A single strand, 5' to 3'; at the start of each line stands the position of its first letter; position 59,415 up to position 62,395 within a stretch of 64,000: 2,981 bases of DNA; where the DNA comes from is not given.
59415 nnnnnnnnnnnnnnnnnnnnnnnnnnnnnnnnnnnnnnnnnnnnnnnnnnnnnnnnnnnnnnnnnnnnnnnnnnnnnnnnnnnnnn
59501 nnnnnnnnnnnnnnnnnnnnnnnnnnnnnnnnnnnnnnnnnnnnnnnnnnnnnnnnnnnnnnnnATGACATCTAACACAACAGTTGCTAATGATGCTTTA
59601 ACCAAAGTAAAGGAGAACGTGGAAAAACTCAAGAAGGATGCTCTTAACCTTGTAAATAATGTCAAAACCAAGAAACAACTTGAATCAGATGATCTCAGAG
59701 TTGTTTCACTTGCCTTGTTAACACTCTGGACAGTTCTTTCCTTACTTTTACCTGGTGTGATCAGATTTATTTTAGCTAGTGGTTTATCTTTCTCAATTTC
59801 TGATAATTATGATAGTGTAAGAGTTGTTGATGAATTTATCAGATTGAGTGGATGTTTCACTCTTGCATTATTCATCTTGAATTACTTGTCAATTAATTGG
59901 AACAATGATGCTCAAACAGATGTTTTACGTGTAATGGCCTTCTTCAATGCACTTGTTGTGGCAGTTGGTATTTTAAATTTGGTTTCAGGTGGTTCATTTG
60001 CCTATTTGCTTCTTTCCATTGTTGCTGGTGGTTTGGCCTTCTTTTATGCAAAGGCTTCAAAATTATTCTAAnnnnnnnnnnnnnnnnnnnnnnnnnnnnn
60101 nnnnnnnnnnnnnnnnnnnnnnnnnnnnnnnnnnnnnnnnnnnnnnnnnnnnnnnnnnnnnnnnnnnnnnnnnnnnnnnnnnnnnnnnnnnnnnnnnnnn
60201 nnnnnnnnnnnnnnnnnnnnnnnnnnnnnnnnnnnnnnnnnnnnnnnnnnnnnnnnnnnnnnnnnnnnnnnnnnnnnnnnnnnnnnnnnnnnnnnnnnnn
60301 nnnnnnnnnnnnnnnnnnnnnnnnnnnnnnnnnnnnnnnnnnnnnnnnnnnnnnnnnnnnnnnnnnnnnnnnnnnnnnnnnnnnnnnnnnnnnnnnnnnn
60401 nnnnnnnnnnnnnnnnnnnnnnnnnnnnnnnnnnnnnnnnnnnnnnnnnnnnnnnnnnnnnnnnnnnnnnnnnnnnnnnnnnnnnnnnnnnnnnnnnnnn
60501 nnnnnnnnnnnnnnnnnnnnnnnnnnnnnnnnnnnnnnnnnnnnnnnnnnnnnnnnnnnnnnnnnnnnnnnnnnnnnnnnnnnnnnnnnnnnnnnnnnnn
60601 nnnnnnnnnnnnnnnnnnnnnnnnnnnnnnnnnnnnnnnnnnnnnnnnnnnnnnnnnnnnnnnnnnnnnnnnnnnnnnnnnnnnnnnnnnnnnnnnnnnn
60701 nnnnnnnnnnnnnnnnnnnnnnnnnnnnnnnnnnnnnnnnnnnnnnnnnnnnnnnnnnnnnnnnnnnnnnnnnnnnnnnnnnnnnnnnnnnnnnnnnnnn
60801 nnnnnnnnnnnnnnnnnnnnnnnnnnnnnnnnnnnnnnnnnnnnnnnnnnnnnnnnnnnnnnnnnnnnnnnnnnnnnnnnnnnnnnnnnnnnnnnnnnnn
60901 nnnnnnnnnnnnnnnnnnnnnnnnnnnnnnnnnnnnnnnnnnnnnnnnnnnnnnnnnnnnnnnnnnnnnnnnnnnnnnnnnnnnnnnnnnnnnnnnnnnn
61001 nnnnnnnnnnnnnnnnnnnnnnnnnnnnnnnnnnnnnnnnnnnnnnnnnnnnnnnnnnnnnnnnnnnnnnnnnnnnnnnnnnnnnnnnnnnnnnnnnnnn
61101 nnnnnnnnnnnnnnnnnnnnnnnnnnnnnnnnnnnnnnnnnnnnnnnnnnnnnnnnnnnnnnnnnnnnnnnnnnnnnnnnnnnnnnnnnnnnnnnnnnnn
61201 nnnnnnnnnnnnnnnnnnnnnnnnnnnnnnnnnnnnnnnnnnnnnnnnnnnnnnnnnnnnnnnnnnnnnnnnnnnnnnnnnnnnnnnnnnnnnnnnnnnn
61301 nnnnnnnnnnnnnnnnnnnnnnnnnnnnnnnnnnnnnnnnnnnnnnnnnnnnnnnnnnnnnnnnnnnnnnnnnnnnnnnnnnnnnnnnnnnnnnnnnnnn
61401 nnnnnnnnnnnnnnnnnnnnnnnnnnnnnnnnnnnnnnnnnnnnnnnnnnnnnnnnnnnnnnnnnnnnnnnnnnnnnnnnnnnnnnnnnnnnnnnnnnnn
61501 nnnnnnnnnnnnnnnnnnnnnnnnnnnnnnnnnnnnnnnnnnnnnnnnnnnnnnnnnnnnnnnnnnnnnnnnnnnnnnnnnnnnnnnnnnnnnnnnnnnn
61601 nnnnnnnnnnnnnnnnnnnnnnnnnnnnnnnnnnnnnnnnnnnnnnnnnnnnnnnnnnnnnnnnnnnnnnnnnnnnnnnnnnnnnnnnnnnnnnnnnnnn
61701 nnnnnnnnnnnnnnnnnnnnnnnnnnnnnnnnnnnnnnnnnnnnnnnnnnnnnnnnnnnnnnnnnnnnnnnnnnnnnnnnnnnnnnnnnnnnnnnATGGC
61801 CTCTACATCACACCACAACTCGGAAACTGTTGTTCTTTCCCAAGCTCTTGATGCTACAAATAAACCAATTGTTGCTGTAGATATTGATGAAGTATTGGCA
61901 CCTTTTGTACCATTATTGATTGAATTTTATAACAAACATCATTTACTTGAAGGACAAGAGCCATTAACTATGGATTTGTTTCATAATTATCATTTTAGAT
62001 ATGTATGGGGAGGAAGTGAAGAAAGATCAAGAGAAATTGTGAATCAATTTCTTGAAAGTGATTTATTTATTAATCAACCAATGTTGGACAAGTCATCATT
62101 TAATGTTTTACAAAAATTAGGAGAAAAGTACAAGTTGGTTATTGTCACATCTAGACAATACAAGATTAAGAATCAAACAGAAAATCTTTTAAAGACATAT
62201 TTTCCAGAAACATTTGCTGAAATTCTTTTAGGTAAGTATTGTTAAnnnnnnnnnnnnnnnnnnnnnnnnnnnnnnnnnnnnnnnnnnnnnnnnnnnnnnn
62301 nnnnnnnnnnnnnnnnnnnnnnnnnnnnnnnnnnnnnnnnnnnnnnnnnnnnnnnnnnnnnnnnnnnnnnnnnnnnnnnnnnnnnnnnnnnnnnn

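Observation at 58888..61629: Neighbourhood of bacterial-flavoured genes: SHOCT-domain protein, 4-TM protein and a beta-propeller-phytase-like type II membrane protein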

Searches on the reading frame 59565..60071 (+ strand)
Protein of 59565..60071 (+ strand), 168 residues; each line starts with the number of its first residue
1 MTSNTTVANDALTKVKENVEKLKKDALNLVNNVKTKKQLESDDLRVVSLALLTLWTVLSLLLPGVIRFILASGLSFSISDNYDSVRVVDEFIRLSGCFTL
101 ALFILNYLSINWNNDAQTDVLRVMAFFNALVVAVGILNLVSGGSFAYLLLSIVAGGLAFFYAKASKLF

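Call 3: search_protein_families(library=pfam, proteins=[window:59565-60071:+], max_evalue=1)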
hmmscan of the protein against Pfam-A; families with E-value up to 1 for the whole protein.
window:59565-60071:+ (168 aa): 1 family
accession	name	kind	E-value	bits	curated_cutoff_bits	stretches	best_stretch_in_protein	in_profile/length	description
PF19613.4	DUF6118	-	0.1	12.5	27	1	10-70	112-174/245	Family of unknown function (DUF6118)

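Call 10: find_homologous_proteins(query=window:59565-60071:+, max_evalue=0.01)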
Query window:59565-60071:+ (168 aa): 2 proteins with E <= 0.01 among 286 candidates.
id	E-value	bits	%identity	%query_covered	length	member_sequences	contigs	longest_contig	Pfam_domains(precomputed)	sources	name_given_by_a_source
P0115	6.2e-97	340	100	100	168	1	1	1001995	-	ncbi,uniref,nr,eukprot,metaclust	ncbi:predicted protein [Naegleria gruberi]|uniref:Predicted protein n=1 Tax=Naegleria gruberi TaxID=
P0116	6.1e-74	265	74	99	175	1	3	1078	-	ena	-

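Call 46: search_protein_representatives(alignment_id=A2)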
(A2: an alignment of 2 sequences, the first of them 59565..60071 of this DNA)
Query: 2 sequences, 175 profile positions. Proteins with E-value up to 0.001 (for the whole library): 19; up to 1e-10: 8; up to 1e-30: 2. The best 19 are listed.
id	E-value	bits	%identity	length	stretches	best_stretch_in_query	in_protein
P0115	3.3e-98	343.1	-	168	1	8-175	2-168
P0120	5.7e-51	189.2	-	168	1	5-175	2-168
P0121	2.4e-30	122.0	-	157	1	18-172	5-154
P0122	2.4e-25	105.8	-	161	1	22-173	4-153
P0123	5.2e-23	98.2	-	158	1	28-174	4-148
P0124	2.0e-15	73.5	-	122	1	57-175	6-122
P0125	3.0e-14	69.6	-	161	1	19-166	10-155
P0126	4.2e-11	59.4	-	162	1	19-173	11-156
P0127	5.0e-10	55.9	-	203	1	26-157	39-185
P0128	2.5e-09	53.6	-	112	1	59-175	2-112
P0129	6.1e-09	52.4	-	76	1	106-174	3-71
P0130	1.7e-08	50.9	-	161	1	23-175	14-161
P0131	3.3e-08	50.0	-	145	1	24-175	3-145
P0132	6.6e-08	49.0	-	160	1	40-174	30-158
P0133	1.1e-05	41.7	-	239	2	92-165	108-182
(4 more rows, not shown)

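Call 47: list_cluster_members(proteins=[P0120, P0121, P0122, P0123, P0125, P0126, P0127, P0130, P0132, P0133])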
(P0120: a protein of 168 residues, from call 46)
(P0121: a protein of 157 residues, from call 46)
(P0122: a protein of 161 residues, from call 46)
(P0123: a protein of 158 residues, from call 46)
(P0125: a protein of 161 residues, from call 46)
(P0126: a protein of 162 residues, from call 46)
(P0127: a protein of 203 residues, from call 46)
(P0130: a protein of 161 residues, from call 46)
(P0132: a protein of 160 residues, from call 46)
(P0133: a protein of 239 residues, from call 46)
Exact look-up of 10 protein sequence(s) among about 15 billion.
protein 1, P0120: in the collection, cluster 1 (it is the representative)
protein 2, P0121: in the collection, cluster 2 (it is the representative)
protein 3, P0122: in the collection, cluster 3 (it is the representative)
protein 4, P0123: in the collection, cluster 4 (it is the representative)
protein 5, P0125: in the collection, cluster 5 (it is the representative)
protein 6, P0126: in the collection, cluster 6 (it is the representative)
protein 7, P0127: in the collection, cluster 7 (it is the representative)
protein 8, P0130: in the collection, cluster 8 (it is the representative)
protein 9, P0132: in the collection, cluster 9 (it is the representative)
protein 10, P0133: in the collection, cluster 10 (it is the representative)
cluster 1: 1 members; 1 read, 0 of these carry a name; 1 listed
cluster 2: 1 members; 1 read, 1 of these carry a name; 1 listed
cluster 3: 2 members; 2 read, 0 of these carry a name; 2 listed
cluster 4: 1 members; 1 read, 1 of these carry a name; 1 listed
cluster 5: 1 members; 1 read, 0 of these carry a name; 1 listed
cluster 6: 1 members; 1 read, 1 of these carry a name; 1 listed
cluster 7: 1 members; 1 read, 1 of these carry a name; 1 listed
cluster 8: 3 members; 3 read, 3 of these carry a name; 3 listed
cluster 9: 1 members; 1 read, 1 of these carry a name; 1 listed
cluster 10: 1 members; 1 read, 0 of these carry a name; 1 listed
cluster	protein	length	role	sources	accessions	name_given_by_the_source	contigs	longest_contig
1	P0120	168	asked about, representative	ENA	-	-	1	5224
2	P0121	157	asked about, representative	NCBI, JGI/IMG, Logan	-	hypothetical protein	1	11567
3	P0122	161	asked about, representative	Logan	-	-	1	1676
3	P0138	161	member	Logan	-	-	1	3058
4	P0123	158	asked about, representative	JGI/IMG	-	hypothetical protein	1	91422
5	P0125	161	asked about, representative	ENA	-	-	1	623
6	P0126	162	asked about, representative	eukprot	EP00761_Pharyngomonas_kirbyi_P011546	gb/GECH01011571.1/.p1 GENE.gb/GECH01011571.1/~~gb/GECH01011571.1/.p1 ORF type:complete ...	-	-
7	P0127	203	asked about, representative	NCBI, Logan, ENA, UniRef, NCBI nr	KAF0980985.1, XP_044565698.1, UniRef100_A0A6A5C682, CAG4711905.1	hypothetical protein FDP41_012773 [Naegleria fowleri] | Uncharacterized protein n=1 Tax=Naegleria fowleri TaxID=5763 RepID=A0A6A5C682_NAEFO | uncharacterized protein FDP41_012773 [Naegleria fowleri]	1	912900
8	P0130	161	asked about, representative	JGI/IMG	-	hypothetical protein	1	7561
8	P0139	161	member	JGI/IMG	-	hypothetical protein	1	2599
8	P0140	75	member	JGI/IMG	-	hypothetical protein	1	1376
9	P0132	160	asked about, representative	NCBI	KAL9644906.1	hypothetical protein ABK040_005386 [Willaertia magna]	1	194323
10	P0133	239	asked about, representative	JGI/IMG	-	-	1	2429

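Call 52: predict_structure(alignment_id=A2)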
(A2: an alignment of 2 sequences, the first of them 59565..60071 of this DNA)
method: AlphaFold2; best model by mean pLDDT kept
length: 168 residues; sequences in the alignment: 2
mean_pLDDT: 53.3   pTM: 0.32
mean pLDDT of the five models: 53.3, 52.1, 51.0, 50.4, 45.3
residues with pLDDT >= 90: 0; 70-90: 18; 50-70: 79; < 50: 71
segments of 3 or more residues with pLDDT < 50: 1-4, 38-44, 46-48, 56-61, 71-82, 143-151, 153-168
pLDDT, mean of each block of 10 residues (from residue 1): 55 77 76 57 49 50 49 43 50 52 53 56 55 51 48 46 37
secondary structure, 60 per line:
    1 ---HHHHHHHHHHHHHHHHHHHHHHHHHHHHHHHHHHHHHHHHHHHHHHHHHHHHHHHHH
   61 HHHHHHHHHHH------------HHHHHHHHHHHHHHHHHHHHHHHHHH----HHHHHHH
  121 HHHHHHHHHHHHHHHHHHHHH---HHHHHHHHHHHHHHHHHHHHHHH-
elements in order: H4-71 H84-109 H114-141 H145-167

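Call 69: search_protein_families(library=ncbifam, proteins=[window:59565-60071:+], max_evalue=0.1)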
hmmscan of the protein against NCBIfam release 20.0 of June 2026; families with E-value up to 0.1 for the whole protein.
window:59565-60071:+ (168 aa): 3 families
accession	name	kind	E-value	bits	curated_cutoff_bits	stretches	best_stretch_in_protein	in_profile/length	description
NF000217.1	MATE_multi_FepA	equivalog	0.0017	17.5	900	1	60-139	106-183/443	multidrug efflux MATE transporter FepA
NF051444.1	HblA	equivalog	0.0082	15.4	690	1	10-66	198-253/375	hemolysin BL binding component B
TIGR01597.1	PYST-B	paralog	0.054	12.9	175.5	1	20-89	174-244/256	Plasmodium yoelii subtelomeric family PYST-B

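Call 71: find_encoding_contigs(protein=P0123, flank=6000, max_places=1)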
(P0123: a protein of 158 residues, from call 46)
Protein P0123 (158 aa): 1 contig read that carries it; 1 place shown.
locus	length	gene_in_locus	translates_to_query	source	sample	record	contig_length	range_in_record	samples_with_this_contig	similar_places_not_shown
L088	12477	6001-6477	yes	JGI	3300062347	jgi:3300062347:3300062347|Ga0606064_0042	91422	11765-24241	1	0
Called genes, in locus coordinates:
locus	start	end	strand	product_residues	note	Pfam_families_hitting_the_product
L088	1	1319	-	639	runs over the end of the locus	PF17285:PRMT5_TIM, PF05185:PRMT5, PF17286:PRMT5_C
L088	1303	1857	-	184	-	-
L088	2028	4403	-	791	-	-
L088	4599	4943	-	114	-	PF00240:ubiquitin, PF01599:Ribosomal_S27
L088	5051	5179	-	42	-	PF00240:ubiquitin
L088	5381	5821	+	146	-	-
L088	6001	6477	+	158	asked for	-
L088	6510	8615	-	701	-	PF24714:TOR1L1_N (faint), PF02985:HEAT (faint), PF13646:HEAT_2 (faint), PF22646:PPP2R1A-like_HEAT (faint), PF22956:PIK3R4-like_middle (faint), PF23227:HEAT_MROH2B_C (faint), PF25757:TPR_DNAAF5 (faint), PF26715:HEAT_GCN1_2 (faint)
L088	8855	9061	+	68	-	-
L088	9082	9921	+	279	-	-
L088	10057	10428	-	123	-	PF05051:COX17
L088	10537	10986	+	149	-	-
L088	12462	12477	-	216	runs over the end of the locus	PF02167:Cytochrom_C1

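Call 76: find_encoding_contigs(protein=P0121, flank=6000, max_places=3)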
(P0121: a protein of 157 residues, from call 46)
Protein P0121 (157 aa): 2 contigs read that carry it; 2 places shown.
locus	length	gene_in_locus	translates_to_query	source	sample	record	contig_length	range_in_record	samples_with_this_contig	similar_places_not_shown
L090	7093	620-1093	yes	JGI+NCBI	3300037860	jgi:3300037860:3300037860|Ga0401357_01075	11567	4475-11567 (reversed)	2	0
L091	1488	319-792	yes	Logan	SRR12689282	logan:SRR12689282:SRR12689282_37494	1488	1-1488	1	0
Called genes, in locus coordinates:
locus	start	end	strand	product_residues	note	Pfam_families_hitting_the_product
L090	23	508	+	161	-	-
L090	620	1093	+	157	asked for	-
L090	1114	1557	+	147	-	PF00576:Transthyretin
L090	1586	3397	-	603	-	PF02891:zf-MIZ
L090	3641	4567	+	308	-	PF15890:Peptidase_Mx1 (weak)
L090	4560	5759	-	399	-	-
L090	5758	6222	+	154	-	-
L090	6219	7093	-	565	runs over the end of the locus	PF07910:Peptidase_C78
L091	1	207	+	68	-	?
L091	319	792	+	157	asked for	-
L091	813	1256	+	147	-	PF00576:Transthyretin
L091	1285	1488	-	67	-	?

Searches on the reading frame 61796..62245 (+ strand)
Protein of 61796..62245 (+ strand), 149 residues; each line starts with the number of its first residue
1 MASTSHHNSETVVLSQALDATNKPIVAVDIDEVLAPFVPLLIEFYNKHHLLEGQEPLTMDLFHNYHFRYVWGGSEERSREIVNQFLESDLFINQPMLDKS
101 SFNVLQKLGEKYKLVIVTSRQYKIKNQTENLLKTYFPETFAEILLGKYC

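Call 3: search_protein_families(library=pfam, proteins=[window:61796-62245:+], max_evalue=1)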
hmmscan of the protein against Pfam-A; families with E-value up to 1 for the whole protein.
window:61796-62245:+ (149 aa): 3 families
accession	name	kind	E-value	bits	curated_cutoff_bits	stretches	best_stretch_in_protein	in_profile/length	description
PF06941.18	NT5C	-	0.00026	21.4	24.8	1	23-137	1-111/180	5' nucleotidase, deoxy (Pyrimidine), cytosolic type C protein (NT5C)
PF02251.23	PA28_N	-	0.035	14.5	21.2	1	122-142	12-32/61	Proteasome activator PA28, N-terminal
PF17024.10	DMAP1_like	-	0.04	14.5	30.8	1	81-136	53-108/113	Putative DMAP1-like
